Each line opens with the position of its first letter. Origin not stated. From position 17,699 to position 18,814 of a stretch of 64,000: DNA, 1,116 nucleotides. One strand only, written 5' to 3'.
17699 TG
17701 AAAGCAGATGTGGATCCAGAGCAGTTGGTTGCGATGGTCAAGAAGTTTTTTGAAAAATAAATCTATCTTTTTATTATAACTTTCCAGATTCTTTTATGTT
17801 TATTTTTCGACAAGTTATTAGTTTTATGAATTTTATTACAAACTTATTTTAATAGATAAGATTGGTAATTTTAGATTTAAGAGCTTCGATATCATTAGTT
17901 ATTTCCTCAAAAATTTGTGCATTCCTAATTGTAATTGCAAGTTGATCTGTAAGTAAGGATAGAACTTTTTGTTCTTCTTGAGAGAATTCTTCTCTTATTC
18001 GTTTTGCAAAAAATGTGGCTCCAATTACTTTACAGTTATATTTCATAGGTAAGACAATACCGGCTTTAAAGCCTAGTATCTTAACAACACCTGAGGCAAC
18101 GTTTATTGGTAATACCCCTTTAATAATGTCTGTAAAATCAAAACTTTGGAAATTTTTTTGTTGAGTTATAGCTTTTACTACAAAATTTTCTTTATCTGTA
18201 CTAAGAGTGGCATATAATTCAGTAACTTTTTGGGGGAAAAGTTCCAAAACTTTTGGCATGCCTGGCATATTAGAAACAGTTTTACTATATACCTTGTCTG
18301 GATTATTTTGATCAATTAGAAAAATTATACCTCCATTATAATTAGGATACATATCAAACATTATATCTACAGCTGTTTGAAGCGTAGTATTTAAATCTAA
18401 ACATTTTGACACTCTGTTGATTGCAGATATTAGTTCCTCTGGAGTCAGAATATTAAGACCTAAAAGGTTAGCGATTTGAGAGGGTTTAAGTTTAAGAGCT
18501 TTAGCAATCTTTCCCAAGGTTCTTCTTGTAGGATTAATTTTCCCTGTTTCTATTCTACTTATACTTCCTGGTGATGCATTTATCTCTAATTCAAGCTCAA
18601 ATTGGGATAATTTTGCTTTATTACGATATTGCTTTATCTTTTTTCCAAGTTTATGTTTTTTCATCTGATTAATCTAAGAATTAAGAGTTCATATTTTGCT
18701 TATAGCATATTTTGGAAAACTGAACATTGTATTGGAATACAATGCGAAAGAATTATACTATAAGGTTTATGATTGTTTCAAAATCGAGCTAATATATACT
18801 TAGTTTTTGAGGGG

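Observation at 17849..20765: Three tandem HTH-XRE+GAF regulator paralogs with a duplicated ~300-bp upstream region and a conserved 9-bp-arm palindrome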

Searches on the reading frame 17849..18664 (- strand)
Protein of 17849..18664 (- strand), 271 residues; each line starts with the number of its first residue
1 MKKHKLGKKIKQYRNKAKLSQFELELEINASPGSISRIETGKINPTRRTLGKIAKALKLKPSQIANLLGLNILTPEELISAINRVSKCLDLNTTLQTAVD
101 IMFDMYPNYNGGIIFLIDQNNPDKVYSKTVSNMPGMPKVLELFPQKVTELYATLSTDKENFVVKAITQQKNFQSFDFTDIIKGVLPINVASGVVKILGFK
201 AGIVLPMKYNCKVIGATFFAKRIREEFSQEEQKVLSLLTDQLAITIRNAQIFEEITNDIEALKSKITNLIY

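Call 4: search_protein_families(library=pfam, proteins=[window:17849-18664:-], max_evalue=0.1)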
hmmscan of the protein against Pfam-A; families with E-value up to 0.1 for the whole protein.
window:17849-18664:- (271 aa): 6 families
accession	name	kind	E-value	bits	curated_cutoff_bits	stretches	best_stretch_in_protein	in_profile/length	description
PF01381.28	HTH_3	-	1.9e-11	44.3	23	1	10-62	1-53/55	Helix-turn-helix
PF12844.13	HTH_19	-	5.6e-09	36.2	30.2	1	7-66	1-60/64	Helix-turn-helix domain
PF13560.12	HTH_31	-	3e-08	34.3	27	1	6-66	2-63/64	Helix-turn-helix domain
PF13443.12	HTH_26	-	1.7e-05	25.4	22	1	9-65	1-58/63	Cro/C1-type HTH DNA-binding domain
PF13185.12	GAF_2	-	0.00018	22.1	28.6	1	89-246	2-135/136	GAF domain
PF01590.32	GAF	-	0.011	16.7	22.4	1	192-246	80-133/133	GAF domain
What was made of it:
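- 17849..18664 (-): P1. XRE(HTH_3)-GAF regulator, 271 aa. Belongs to the 'last gene of the array' subfamily. HTH_3 at E 1.9e-11 (call 4).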

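Call 9: find_homologous_proteins(query=window:17852-18664:-)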
Query window:17852-18664:- (271 aa): 11 proteins with E <= 0.001 among 758 candidates.
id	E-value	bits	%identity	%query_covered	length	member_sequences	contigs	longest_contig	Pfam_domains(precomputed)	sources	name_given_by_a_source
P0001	4.2e-169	578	100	100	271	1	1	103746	PF12844.14,PF01381.29,PF13560.13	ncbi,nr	ncbi:helix-turn-helix domain-containing protein [Candidatus Dojkabacteria bacterium]|nr:helix-turn-h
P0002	6.0e-85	303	56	91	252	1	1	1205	PF12844.14,PF13185.13,PF01381.29,PF13560.13,PF13443.13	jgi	-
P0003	8.8e-83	295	52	97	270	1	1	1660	PF12844.14,PF13185.13,PF01381.29,PF13560.13,PF13443.13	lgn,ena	-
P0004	4.3e-82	293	53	95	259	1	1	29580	PF12844.14,PF13185.13,PF01381.29,PF13560.13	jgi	jgi:transcriptional regulator with XRE-family HTH domain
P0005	2.8e-76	274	52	93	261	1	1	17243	PF12844.14,PF13185.13,PF01381.29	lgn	-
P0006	1.1e-72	262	50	91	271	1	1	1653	PF12844.14,PF13185.13,PF01381.29,PF13560.13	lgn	-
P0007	2.6e-72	261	52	96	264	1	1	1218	PF13185.13,PF13560.13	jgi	jgi:transcriptional regulator with XRE-family HTH domain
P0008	6.0e-66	240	48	96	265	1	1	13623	PF12844.14,PF13185.13,PF01381.29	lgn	-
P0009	6.3e-66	240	46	97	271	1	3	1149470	PF12844.14,PF13185.13,PF01381.29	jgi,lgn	jgi:transcriptional regulator with XRE-family HTH domain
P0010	7.6e-57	211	41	93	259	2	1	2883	PF12844.14,PF13185.13,PF01381.29,PF13560.13,PF13443.13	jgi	jgi:transcriptional regulator with XRE-family HTH domain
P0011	9.6e-53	197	40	93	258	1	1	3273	PF12844.14,PF13185.13,PF01381.29,PF13443.13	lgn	-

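Call 10: find_encoding_contigs(protein=window:17852-18664:-, flank=8000, max_places=6)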
Protein window:17852-18664:- (271 aa): no gene with exactly this product is on record in the collection.
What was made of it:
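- Tried and rejected: Not on record (call 10).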

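Call 11: find_encoding_contigs(protein=P0009, flank=8000, max_places=3)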
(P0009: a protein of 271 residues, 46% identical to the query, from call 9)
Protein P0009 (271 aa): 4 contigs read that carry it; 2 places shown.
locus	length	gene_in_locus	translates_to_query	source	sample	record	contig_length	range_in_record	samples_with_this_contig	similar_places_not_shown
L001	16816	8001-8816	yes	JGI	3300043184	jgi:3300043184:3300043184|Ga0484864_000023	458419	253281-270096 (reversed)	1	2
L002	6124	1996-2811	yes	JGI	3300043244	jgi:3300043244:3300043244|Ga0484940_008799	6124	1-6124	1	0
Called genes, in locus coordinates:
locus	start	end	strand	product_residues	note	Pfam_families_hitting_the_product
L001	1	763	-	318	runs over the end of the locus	PF02016:Peptidase_S66, PF17676:Peptidase_S66C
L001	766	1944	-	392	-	PF13439:Glyco_transf_4, PF13579:Glyco_trans_4_4 (weak), PF00534:Glycos_transf_1, PF13692:Glyco_trans_1_4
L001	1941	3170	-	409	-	PF01411:tRNA-synt_2c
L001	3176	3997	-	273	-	PF01209:Ubie_methyltran, PF13847:Methyltransf_31, PF08241:Methyltransf_11, PF08242:Methyltransf_12, PF13649:Methyltransf_25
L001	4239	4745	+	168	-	PF00293:NUDIX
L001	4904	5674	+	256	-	PF12844:HTH_19 (weak), PF13560:HTH_31 (weak), PF01381:HTH_3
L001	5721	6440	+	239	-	PF01381:HTH_3 (weak)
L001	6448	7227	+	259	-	PF12844:HTH_19 (weak), PF13560:HTH_31 (weak), PF01381:HTH_3, PF13185:GAF_2 (weak)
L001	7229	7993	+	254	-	PF12844:HTH_19 (weak), PF13560:HTH_31, PF01381:HTH_3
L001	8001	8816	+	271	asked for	PF12844:HTH_19 (weak), PF01381:HTH_3, PF13185:GAF_2 (weak)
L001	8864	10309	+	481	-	-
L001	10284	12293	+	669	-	PF01590:GAF (faint), PF13492:GAF_3 (faint), PF13185:GAF_2 (weak), PF02518:HATPase_c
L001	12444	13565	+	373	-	PF00348:polyprenyl_synt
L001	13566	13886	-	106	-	PF01906:YbjQ_1, PF23025:YbjQ_2 (weak)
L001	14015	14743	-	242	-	-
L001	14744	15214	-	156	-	-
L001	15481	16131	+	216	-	-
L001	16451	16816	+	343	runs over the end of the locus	PF00403:HMA, PF13386:DsbD_2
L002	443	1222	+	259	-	PF12844:HTH_19 (weak), PF13560:HTH_31 (weak), PF01381:HTH_3, PF13185:GAF_2 (weak)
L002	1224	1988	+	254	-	PF12844:HTH_19 (weak), PF13560:HTH_31, PF01381:HTH_3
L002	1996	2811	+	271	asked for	PF12844:HTH_19 (weak), PF01381:HTH_3, PF13185:GAF_2 (weak)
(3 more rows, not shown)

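Call 12: find_encoding_contigs(protein=P0004, flank=8000, max_places=3)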
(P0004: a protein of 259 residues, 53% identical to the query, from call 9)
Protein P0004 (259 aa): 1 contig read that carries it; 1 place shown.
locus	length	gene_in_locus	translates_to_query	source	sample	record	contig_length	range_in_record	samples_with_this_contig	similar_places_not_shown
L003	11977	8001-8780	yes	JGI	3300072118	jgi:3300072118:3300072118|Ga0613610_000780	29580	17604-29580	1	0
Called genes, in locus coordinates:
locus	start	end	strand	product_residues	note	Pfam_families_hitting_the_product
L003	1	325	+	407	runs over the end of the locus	PF01943:Polysacc_synt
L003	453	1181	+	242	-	PF00535:Glycos_transf_2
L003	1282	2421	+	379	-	PF13439:Glyco_transf_4, PF00534:Glycos_transf_1, PF13692:Glyco_trans_1_4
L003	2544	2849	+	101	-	-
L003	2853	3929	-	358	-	PF00348:polyprenyl_synt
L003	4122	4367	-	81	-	-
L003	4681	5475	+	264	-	PF13560:HTH_31, PF01381:HTH_3, PF12844:HTH_19, PF13185:GAF_2 (weak)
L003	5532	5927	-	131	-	-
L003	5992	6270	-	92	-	-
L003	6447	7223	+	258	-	PF12844:HTH_19, PF13560:HTH_31, PF01381:HTH_3, PF01590:GAF (faint), PF13185:GAF_2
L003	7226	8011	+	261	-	PF01381:HTH_3, PF12844:HTH_19, PF13560:HTH_31 (weak)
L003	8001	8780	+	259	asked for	PF01381:HTH_3, PF12844:HTH_19 (weak), PF13560:HTH_31, PF13185:GAF_2 (weak)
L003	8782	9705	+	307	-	PF19086:Terpene_syn_C_2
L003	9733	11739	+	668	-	PF01590:GAF, PF13185:GAF_2 (weak), PF13492:GAF_3 (faint), PF13185:GAF_2 (weak), PF00512:HisKA (weak), PF02518:HATPase_c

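Call 13: find_encoding_contigs(protein=P0005, flank=8000, max_places=3)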
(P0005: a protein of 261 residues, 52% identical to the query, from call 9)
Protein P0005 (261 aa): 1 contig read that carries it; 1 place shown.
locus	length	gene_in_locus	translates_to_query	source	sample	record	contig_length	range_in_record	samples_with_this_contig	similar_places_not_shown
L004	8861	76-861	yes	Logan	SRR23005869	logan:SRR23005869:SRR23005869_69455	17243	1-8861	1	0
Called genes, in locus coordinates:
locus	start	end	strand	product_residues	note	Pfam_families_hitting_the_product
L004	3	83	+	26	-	?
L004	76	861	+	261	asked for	PF01381:HTH_3, PF12844:HTH_19 (weak), PF13185:GAF_2 (weak)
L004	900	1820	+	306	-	-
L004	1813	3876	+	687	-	PF01590:GAF, PF13185:GAF_2, PF13492:GAF_3 (faint), PF11849:DUF3369 (faint), PF13185:GAF_2, PF01590:GAF (weak), PF00512:HisKA (weak), PF02518:HATPase_c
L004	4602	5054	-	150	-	-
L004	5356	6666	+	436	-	PF01336:tRNA_anti-codon, PF00152:tRNA-synt_2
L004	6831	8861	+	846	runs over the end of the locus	PF13493:DUF4118, PF08448:PAS_4, PF13426:PAS_9, PF00989:PAS, PF08448:PAS_4, PF08447:PAS_3, PF13426:PAS_9, PF00512:HisKA, +5 more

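Call 14: find_encoding_contigs(protein=P0008, flank=8000, max_places=3)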
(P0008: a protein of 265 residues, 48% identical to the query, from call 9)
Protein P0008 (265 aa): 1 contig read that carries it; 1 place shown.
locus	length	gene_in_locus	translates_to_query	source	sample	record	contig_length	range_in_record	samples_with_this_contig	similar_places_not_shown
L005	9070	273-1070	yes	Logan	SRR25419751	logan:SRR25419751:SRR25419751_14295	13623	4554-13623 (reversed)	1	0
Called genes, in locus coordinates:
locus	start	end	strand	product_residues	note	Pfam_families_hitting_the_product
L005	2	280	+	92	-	?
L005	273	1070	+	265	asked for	PF12844:HTH_19 (faint), PF01381:HTH_3, PF13185:GAF_2 (faint)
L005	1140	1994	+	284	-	PF01040:UbiA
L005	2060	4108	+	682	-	PF01590:GAF (weak), PF13185:GAF_2 (weak), PF13492:GAF_3 (faint), PF11849:DUF3369 (faint), PF13185:GAF_2, PF00512:HisKA, PF02518:HATPase_c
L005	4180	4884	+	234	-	-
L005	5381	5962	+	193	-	-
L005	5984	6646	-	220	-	PF03703:bPH_2 (weak)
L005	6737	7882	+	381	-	-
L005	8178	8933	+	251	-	PF03575:Peptidase_S51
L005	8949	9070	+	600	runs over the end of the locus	PF01336:tRNA_anti-codon, PF00152:tRNA-synt_2, PF04073:tRNA_edit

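Call 20: find_related_loci(query=A3, collection=genome_contigs, flank=10000)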
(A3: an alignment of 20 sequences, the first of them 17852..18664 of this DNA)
Query A3 (271 aa) in genome_contigs; peptide patterns used: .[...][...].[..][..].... (x = any residue, [..] = any of these).
75 stretches matched a pattern; 48 encode a relative of the query (tblastn E <= 1e-3); 44 distinct loci.
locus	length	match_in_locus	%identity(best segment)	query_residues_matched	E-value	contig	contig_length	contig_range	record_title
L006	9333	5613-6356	48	6-257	5e-73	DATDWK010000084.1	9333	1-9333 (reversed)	MAG TPA_asm: Candidatus Dojkabacteria bacterium isolate SMAG_U8108 k141_1517417, whole genome shotgun sequence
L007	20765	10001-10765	42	4-255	4e-66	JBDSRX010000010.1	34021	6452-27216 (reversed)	MAG: Candidatus Dojkabacteria bacterium isolate cluster1_bin.520 k127_8447850, whole genome shotgun sequence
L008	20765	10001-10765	39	4-255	5e-62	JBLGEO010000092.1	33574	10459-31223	MAG: Candidatus Dojkabacteria bacterium isolate cluster3_bin.91 cluster3_bin.91_NODE_3700, whole genome shotgun sequence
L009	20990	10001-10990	40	4-271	5e-52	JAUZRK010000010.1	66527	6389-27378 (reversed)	MAG: Candidatus Dojkabacteria bacterium isolate GS19_ROV17_BS05-AMOR20_M0215 AMOR20_M0215_contig10, whole genome shotgun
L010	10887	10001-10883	36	1-268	2e-40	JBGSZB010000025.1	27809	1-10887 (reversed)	MAG: Candidatus Dojkabacteria bacterium isolate JTS-AC489 k141_929625, whole genome shotgun sequence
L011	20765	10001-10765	33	4-263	2e-40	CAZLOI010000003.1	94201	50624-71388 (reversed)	MAG TPA_asm: uncultured Candidatus Saccharibacteria bacterium isolate binchicken_co179_42 genome assembly, contig: NODE_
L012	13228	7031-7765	35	6-255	5e-40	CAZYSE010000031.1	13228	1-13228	MAG TPA_asm: uncultured Candidatus Saccharibacteria bacterium isolate SRP286056_co1_293 genome assembly, contig: NODE_59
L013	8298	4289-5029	33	6-257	4e-38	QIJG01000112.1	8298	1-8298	MAG: Nitrospirae bacterium isolate SZUA-77 Ga0063293_10019746, whole genome shotgun sequence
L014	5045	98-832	35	6-255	1e-35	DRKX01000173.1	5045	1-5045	MAG TPA_asm: Nitrospirae bacterium isolate HyVt-450 HyVt-450_k145_795114, whole genome shotgun sequence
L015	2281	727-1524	32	1-270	7e-35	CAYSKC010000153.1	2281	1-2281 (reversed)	MAG TPA_asm: uncultured Candidatus Saccharibacteria bacterium isolate SRP192927_co7_708 genome assembly, contig: NODE_13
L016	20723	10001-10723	31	1-246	1e-33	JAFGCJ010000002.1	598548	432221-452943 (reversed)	MAG: Candidatus Dojkabacteria bacterium isolate Zod_Metabat.1102 k87_2421817, whole genome shotgun sequence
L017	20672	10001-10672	36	3-230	3e-30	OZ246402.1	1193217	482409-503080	MAG: uncultured Candidatus Saccharibacteria bacterium isolate SRP286056_co1_47 genome assembly, chromosome: 1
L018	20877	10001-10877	32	4-230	2e-30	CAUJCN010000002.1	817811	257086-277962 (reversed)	MAG: Patescibacteria group bacterium isolate KLAP211 genome assembly, contig: KLAP211_272759, whole genome shotgun seque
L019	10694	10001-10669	35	4-232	5e-30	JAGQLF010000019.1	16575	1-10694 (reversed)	MAG: Candidatus Dojkabacteria bacterium isolate HKST-UBA09 NODE_19_length_16575_cov_3.518123, whole genome shotgun seque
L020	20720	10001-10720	31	2-246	2e-26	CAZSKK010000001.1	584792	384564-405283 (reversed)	MAG TPA_asm: uncultured Candidatus Saccharibacteria bacterium isolate binchicken_co130_48 genome assembly, contig: NODE_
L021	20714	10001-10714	30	6-244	4e-26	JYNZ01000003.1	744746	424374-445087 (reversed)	MAG: candidate division WS6 bacterium OLB20 TR69_WS6001CONTIG000003, whole genome shotgun sequence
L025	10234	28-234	54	2-70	1e-17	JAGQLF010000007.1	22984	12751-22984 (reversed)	MAG: Candidatus Dojkabacteria bacterium isolate HKST-UBA09 NODE_7_length_22984_cov_3.984983, whole genome shotgun sequen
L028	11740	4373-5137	35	1-260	5e-41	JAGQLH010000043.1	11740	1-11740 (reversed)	MAG: Candidatus Dojkabacteria bacterium isolate HKST-UBA11 NODE_43_length_11740_cov_3.126125, whole genome shotgun seque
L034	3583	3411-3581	58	3-59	2e-15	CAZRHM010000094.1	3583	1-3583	MAG TPA_asm: uncultured Candidatus Saccharibacteria bacterium isolate SRP268622_co1_210 genome assembly, contig: NODE_67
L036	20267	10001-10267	43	5-91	2e-14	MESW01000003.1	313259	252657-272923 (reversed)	MAG: candidate division CPR3 bacterium GWF2_35_18 gwf2_scaffold_13, whole genome shotgun sequence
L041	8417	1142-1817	27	1-232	2e-17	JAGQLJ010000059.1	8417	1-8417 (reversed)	MAG: Candidatus Dojkabacteria bacterium isolate HKST-UBA13 2012-05-30_1_(paired)_contig_251597, whole genome shotgun seq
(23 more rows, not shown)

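Call 30: predict_structure(alignment_id=A4)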
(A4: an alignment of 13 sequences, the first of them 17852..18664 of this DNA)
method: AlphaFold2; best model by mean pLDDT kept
length: 271 residues; sequences in the alignment: 13
mean_pLDDT: 83.7   pTM: 0.67
mean pLDDT of the five models: 83.7, 82.9, 82.9, 82.8, 82.2
residues with pLDDT >= 90: 103; 70-90: 132; 50-70: 33; < 50: 3
segments of 3 or more residues with pLDDT < 50: 1-3
pLDDT, mean of each block of 10 residues (from residue 1): 72 92 93 92 83 80 69 58 58 73 75 91 90 85 83 94 96 94 88 90 94 93 90 86 83 81 80 60
secondary structure, 60 per line:
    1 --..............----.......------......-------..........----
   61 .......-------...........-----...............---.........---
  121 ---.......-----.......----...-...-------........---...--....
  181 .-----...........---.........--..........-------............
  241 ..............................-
elements in order: H3-16 H21-27 H34-39 H47-56 H61-67 H75-85 H91-105 E109-117 E124-130 H136-142 E151-153 H161-168 E172-174 H177-181 H187-197 E201-209 E212-221 H229-270
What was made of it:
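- On Cro/C1 (XRE) HTH, Pfam HTH_3 PF01381: The model shows helices 3-16, 21-27, 34-39, 47-56 and 61-67 (call 30).
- On GAF domain: AlphaFold pLDDT 83.7 (call 30).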

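Call 33: fold_search(model_id=the predicted structure, library=pdb)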
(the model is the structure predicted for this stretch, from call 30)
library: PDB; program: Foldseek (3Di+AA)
matches with E <= 10: 1377; with E <= 0.001: 335
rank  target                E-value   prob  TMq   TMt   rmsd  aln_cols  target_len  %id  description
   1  5w10_B                2.0e-07  1.00  0.46  0.68   4.8       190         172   14  Lcd1 GAF domain in complex with cAMP ligand (released 2017-06-28)
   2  8w26                  3.4e-07  1.00  0.45  0.34   5.8       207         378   17  X-ray crystal structure of the GAF-PHY domains of SyB-Cph1 (released 2024-05-22)
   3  5w10_A                3.6e-07  1.00  0.46  0.67   4.8       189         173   14  Lcd1 GAF domain in complex with cAMP ligand (released 2017-06-28)
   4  3ci6_B                3.8e-07  1.00  0.44  0.69   5.0       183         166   16  Crystal structure of the GAF domain from Acinetobacter phosphoenolpyruvate-protein phosphotransferase (released 2008-05-13)
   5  3ci6_A                4.3e-07  1.00  0.47  0.76   4.6       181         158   16  Crystal structure of the GAF domain from Acinetobacter phosphoenolpyruvate-protein phosphotransferase (released 2008-05-13)
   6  3oov_A                4.5e-07  1.00  0.46  0.70   4.1       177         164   14  Crystal structure of a methyl-accepting chemotaxis protein, residues 122 to 287 (released 2010-09-08)
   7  5w10_D                5.0e-07  1.00  0.47  0.71   4.0       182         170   13  Lcd1 GAF domain in complex with cAMP ligand (released 2017-06-28)
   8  5w10_C                5.0e-07  1.00  0.45  0.67   4.7       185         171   14  Lcd1 GAF domain in complex with cAMP ligand (released 2017-06-28)
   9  6oap_B                5.9e-07  1.00  0.44  0.40  13.2       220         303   14  Crystal structure of a dual sensor histidine kinase in the green-light absorbing Pg state (released 2019-09-18)
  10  6oap_A                7.3e-07  1.00  0.46  0.41  12.4       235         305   12  Crystal structure of a dual sensor histidine kinase in the green-light absorbing Pg state (released 2019-09-18)
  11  6ob8_A                8.5e-07  1.00  0.46  0.41   9.4       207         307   14  Crystal structure of a dual sensor histidine kinase in green light illuminated state (released 2019-09-18)
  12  6ob8_B                1.9e-06  1.00  0.44  0.40  12.6       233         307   13  Crystal structure of a dual sensor histidine kinase in green light illuminated state (released 2019-09-18)
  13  1mc0                  2.1e-06  1.00  0.43  0.35  17.7       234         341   14  Regulatory Segment of Mouse 3',5'-Cyclic Nucleotide Phosphodiesterase 2A, Containing the GAF A and GAF B Domains (released 2002-10-02)
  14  8u62_A                2.2e-06  1.00  0.49  0.29   6.0       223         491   13  Cryo-EM structure of PsBphP in Pfr state, Dimer of Dimers FL (released 2024-08-21)
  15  3eea_A                3.1e-06  1.00  0.44  0.73   4.8       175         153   14  The crystal structure of the GAF domain/HD domain protein from Geobacter sulfurreducens (released 2008-11-04)
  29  3o5y_B                6.8e-06  1.00  0.43  0.75   4.4       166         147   16  The Crystal Structure of the GAF domain of a two-component sensor histidine kinase from Bacillus halodurans to 2.45A (released 2010-08-11)
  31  3o5y_A                7.2e-06  1.00  0.43  0.76   3.9       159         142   16  The Crystal Structure of the GAF domain of a two-component sensor histidine kinase from Bacillus halodurans to 2.45A (released 2010-08-11)
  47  1ykd_A                2.0e-05  1.00  0.44  0.32  13.6       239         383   15  Crystal Structure of the Tandem GAF Domains from a Cyanobacterial Adenylyl Cyclase: Novel Modes of Ligand-Binding and  (released 2005-02-22)
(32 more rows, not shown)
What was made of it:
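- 17849..18664 (-): AlphaFold pLDDT 83.7, and the top Foldseek PDB hits are all GAF domains at prob 1.0 (calls 30, 33).
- On GAF domain: The top 50 Foldseek PDB hits are GAF domains or GAF-clan folds (fRMsr, an HD-GYP sensor domain), at E down to 2e-7, prob 1.0 and TM(target) about 0.7 (call 33).
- On RRNPP (PlcR/Rgg/PrgX) regulators: The C-terminal domain is GAF (call 33).
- Checked: The fold evidence confirms GAF (calls 30, 33).
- HTH_3 hits (call 4) and a GAF fold (calls 30, 33).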
